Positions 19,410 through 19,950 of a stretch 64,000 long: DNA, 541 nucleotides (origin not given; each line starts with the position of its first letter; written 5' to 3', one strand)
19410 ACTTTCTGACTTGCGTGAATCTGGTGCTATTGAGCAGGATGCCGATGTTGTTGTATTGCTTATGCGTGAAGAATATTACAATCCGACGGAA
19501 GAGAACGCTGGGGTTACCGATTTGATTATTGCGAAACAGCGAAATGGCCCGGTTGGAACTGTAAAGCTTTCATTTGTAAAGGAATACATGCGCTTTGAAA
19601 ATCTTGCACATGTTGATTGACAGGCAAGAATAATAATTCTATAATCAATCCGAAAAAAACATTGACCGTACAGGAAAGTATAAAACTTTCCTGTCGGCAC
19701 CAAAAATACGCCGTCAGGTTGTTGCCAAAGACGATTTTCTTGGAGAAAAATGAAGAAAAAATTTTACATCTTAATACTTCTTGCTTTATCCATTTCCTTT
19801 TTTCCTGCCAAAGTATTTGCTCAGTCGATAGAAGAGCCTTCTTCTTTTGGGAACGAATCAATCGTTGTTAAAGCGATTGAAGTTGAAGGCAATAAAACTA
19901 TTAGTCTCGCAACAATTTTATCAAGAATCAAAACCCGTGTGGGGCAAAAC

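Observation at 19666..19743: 78-nt element in the bamA 5' UTR duplicated in the leader of the REC-containing giant gene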

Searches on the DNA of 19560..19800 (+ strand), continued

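Call 50: search_with_rna_model(model_id=R1, sources=[L209, L210, L211, L212, L213, L214, L215, L216, L217, L218, L219, L220, L221, L222, L223, L224, L225, L226, L227, L228, L229, L230, L231, L232, L233, L234, L235, L236, L237, L238, L239, L240, L241, L242, L243, L244, L245, L246, L247, L248, L249], max_evalue=1)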
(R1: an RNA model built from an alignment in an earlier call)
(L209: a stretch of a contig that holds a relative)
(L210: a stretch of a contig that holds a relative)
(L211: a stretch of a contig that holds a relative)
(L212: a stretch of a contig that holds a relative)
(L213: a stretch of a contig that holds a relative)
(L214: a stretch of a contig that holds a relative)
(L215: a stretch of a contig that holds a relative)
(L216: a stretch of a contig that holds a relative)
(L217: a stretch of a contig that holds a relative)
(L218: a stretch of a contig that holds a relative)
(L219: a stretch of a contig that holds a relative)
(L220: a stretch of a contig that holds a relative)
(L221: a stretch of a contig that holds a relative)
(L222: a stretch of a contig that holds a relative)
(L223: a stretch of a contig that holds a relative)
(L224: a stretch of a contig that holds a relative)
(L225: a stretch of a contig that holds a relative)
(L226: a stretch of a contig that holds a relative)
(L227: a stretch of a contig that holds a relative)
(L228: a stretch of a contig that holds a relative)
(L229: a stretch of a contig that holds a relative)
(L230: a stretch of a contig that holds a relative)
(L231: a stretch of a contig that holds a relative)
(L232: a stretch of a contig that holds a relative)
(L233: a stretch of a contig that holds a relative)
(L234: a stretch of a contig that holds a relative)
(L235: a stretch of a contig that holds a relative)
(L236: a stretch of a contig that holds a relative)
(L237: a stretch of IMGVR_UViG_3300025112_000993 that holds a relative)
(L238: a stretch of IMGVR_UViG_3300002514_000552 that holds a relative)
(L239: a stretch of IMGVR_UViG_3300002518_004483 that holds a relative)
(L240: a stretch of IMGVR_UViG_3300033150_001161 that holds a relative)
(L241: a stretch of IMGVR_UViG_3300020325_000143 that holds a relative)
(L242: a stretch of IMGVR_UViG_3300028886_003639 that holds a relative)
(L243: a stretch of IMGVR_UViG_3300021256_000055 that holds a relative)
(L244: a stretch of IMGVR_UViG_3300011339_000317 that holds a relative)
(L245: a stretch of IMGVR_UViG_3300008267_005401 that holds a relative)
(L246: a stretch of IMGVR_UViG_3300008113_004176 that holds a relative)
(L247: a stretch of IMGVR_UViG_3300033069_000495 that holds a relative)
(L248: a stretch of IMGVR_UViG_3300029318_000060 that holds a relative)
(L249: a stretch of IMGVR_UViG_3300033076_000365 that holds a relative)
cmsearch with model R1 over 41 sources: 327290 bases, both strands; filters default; matches with E-value up to 1: 56.
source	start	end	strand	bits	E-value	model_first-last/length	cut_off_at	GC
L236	4642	4741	-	92.6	1.6e-17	1-81/81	no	0.36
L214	2597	2696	-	91.9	2.2e-17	1-81/81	no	0.41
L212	46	124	-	91.1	3.4e-17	1-81/81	no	0.32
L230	923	1022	-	90.4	4.7e-17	1-81/81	no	0.37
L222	4963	5062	+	88.4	1.3e-16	1-81/81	no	0.43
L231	1416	1515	-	87.7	1.9e-16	1-81/81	no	0.42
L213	12976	13061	-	76.1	8.2e-14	1-81/81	no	0.37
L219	2536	2713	+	63.8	4.7e-11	1-81/81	no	0.39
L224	3220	3397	-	63.8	4.7e-11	1-81/81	no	0.39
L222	5481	5615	+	59.3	4.8e-10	1-81/81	no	0.34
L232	2447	2508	+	59.1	5.4e-10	1-81/81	no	0.32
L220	7719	7785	-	46.7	3.4e-07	1-81/81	no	0.33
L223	6152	6218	+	46.7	3.4e-07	1-81/81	no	0.33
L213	13015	13126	+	32.6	0.0005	1-81/81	no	0.35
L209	3510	3555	+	30.4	0.0016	1-81/81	no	0.33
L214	2651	2702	+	30.3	0.0016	1-81/81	no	0.31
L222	4899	5008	-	29.1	0.0031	1-81/81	no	0.34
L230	977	1062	+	29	0.0032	1-81/81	no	0.3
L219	2504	2581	-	28.5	0.0043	1-81/81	no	0.4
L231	1470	1521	+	28.3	0.0045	1-81/81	no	0.33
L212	79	148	+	28.1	0.0052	1-81/81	no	0.24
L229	207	285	+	26.9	0.0094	1-81/81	no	0.27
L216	1393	1472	-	26.5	0.012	1-81/81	no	0.4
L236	4696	4774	+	26.1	0.014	1-81/81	no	0.29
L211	2612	2670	-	25.9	0.016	1-81/81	no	0.32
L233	3957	4076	-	25.8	0.016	1-81/81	no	0.3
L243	3024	3143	+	25.8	0.016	1-81/81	no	0.3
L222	5466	5529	-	25.8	0.017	1-81/81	no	0.33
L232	2401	2493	-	25.7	0.018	1-81/81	no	0.37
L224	5552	5625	+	25.6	0.019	1-81/81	no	0.43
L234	8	76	-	24.7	0.029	1-81/81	no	0.33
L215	709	792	-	24.4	0.036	1-81/81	no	0.31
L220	7739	7827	+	24.2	0.039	1-81/81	no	0.33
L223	6110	6198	-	24.2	0.039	1-81/81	no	0.33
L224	3352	3400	+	23.9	0.045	1-81/81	no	0.29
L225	4964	5038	+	23.6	0.052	1-81/81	no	0.33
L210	693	764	-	22.8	0.08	1-81/81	no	0.24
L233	1953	2023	-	22.6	0.089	1-81/81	no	0.24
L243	5077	5147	+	22.6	0.089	1-81/81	no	0.24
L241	5529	5551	+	22.2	0.11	13-35/81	no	0.3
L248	1372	1394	-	22.2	0.11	13-35/81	no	0.3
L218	273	359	+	22.1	0.12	1-81/81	no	0.29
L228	1331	1349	+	21.9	0.12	15-33/81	no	0.37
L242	3649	3667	-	21.9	0.12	15-33/81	no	0.37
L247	9671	9689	-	21.9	0.12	15-33/81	no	0.37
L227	983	1001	+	21.3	0.17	15-33/81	no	0.32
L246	1690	1708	-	21.3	0.17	15-33/81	no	0.32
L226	9912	9930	-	21.3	0.17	15-33/81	no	0.32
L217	1905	1923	-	21.3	0.17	15-33/81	no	0.32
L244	1748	1766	-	21.3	0.17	15-33/81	no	0.32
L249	4330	4348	+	21.3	0.17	15-33/81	no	0.32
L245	1801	1819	-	21.3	0.17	15-33/81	no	0.32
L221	3481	3499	+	21.3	0.17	15-33/81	no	0.32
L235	4003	4026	+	20.8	0.23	12-35/81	no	0.33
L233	5949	6005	-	20.6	0.24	1-81/81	no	0.26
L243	1095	1151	+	20.6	0.24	1-81/81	no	0.26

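Call 59: search_with_rna_model(model_id=R1, sources=[window, L118, L120, L121, L123, L125, L128, L130, L131, L132, L134, L135, L136, L139, L140, L142, L143, L144, L147, L149, L154, L157, L160, L165, L168, L171, L175, L177, L180, L181, L183, L189, L190, L191, L192, L196, L197, L200, L201, L202, L204, L208, L212, L213, L214, L219, L220, L222, L230, L231, L232, L236], max_evalue=0.00001, make_alignment=true)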
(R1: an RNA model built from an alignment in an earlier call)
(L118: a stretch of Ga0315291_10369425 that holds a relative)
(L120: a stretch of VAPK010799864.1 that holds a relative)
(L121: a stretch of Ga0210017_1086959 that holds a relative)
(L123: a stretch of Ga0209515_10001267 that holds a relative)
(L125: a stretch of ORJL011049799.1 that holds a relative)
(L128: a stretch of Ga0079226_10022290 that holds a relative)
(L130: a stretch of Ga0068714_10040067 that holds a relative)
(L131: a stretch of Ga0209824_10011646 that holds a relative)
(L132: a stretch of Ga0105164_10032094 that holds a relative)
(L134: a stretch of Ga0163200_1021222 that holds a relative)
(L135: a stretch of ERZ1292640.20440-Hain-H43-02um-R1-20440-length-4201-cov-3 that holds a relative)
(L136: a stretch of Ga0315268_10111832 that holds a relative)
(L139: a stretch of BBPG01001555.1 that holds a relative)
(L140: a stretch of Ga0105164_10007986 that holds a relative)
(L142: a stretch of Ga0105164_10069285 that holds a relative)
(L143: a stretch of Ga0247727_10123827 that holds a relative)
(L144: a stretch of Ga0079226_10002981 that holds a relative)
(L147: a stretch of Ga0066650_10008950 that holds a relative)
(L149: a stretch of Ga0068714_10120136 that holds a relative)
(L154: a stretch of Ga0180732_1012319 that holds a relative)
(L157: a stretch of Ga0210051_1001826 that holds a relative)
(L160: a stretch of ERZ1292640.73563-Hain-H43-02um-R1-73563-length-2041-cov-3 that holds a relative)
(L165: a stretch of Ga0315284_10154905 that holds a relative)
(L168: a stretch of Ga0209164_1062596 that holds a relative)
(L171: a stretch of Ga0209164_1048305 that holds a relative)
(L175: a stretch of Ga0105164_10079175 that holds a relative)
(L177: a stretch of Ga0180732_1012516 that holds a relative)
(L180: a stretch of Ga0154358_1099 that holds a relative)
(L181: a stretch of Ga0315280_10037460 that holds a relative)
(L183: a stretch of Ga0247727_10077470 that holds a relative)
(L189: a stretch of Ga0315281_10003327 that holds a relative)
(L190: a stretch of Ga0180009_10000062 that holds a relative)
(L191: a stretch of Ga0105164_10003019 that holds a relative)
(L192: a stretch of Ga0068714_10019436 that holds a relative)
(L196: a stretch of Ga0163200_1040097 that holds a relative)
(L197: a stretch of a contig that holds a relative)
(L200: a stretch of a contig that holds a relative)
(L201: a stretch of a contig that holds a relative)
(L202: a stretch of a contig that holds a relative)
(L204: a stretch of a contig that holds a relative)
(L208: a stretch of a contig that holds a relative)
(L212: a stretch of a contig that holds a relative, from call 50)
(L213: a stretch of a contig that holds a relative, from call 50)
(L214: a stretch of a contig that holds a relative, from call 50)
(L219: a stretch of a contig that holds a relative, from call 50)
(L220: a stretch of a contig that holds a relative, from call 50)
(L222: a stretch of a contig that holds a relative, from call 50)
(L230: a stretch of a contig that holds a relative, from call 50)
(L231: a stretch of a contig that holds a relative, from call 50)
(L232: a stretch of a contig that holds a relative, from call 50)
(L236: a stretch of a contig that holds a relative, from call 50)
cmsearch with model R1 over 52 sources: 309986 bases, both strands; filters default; matches with E-value up to 0.00001: 55.
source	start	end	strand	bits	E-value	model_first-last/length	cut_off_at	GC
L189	5131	5230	-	92.7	1.4e-17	1-81/81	no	0.41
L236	4642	4741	-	92.6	1.5e-17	1-81/81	no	0.36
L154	2068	2146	-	92.5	1.5e-17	1-81/81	no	0.32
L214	2597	2696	-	91.9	2.1e-17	1-81/81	no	0.41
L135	2544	2644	+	91.8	2.2e-17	1-81/81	no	0.45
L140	430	529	+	91.2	3e-17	1-81/81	no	0.4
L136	1367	1466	+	91.2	3.1e-17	1-81/81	no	0.39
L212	46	124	-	91.1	3.2e-17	1-81/81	no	0.32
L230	923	1022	-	90.4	4.5e-17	1-81/81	no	0.37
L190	4644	4722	+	89.6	7.1e-17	1-81/81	no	0.32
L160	465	565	+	89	9.5e-17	1-81/81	no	0.46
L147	3154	3253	+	88.9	1e-16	1-81/81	no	0.39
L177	3093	3193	+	88.6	1.2e-16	1-81/81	no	0.42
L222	4963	5062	+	88.4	1.3e-16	1-81/81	no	0.43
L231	1416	1515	-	87.7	1.8e-16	1-81/81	no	0.42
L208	1144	1244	+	86.5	3.5e-16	1-81/81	no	0.39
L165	1000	1096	-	86.3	3.8e-16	1-81/81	no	0.43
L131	1589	1688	-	84.6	9.4e-16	1-81/81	no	0.44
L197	2165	2242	+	84.3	1.1e-15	1-81/81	no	0.33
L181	637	764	+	83.4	1.7e-15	1-81/81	no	0.35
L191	6939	7039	+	83.4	1.8e-15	1-81/81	no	0.41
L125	5265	5361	-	83.2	1.9e-15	1-81/81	no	0.41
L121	1113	1203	+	81.5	4.6e-15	1-81/81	no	0.37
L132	1400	1473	+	81.1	5.7e-15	1-81/81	no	0.38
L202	2679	2781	-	79.6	1.2e-14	1-81/81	no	0.39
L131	2949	3028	-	79.4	1.4e-14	1-81/81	no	0.34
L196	1276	1349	+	78.2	2.5e-14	1-81/81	no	0.41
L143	1231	1312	-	76.6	5.7e-14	1-81/81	no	0.33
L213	12976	13061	-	76.1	7.8e-14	1-81/81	no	0.37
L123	9198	9297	-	75.4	1.1e-13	1-81/81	no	0.35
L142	1454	1536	+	74.9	1.4e-13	1-81/81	no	0.35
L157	10604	10694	-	71.4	8.8e-13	1-81/81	no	0.46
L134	362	493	+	70.8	1.2e-12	1-81/81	no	0.34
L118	648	723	+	68.1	4.8e-12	1-81/81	no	0.36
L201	3769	3952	+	64.4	3.2e-11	1-81/81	no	0.41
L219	2536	2713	+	63.8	4.4e-11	1-81/81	no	0.39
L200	417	513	+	60.9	2e-10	1-81/81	no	0.47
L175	1331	1460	-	59.7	3.8e-10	1-81/81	no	0.4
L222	5481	5615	+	59.3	4.6e-10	1-81/81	no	0.34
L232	2447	2508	+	59.1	5.1e-10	1-81/81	no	0.32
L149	1057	1127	+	56.5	1.9e-09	1-81/81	no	0.44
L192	139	209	+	56.1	2.5e-09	1-81/81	no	0.42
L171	443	503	-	54.3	6.2e-09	1-81/81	no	0.39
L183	2526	2615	+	50.2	5.1e-08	1-81/81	no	0.32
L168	1460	1519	+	50.1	5.4e-08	1-81/81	no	0.43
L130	2293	2410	+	49.3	8.2e-08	1-81/81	no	0.6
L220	7719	7785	-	46.7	3.2e-07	1-81/81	no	0.33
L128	1359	1440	-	45.7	5.2e-07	1-81/81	no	0.38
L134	1143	1247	+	43.2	1.9e-06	1-81/81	no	0.47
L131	2982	3060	+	42.9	2.3e-06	1-81/81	no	0.33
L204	161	231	-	40.9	6.3e-06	1-81/81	no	0.46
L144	4430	4496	+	40.5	7.6e-06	1-81/81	no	0.42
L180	1028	1139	-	40.5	7.8e-06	1-81/81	no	0.41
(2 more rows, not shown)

Alignment A5: 55 matches aligned to the model, 300 columns, each read 5' to 3' on its own strand. Consensus structure (alignment columns), stored with it:
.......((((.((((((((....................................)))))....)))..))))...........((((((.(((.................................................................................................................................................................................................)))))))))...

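Call 81: search_with_rna_model(model_id=R1, sources=[L250, L251, L252, L253, L111, L113, L115, L116], max_evalue=10)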
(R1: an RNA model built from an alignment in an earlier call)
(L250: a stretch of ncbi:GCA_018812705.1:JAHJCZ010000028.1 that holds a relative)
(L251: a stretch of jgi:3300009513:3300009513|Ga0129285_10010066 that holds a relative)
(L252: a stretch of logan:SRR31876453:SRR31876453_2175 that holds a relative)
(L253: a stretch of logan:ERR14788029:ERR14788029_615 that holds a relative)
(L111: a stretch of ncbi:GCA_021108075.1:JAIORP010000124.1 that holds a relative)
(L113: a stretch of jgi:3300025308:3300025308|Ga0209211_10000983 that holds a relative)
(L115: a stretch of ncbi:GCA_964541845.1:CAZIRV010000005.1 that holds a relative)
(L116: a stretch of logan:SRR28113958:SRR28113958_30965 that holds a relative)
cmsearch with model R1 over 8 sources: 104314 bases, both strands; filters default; matches with E-value up to 10: 3.
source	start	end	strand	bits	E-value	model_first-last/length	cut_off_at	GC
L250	19113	19188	+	59.8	1.2e-10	1-81/81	no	0.38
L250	19085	19158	-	24.3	0.012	1-81/81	no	0.35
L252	16480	16543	+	12.9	4.2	1-81/81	no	0.3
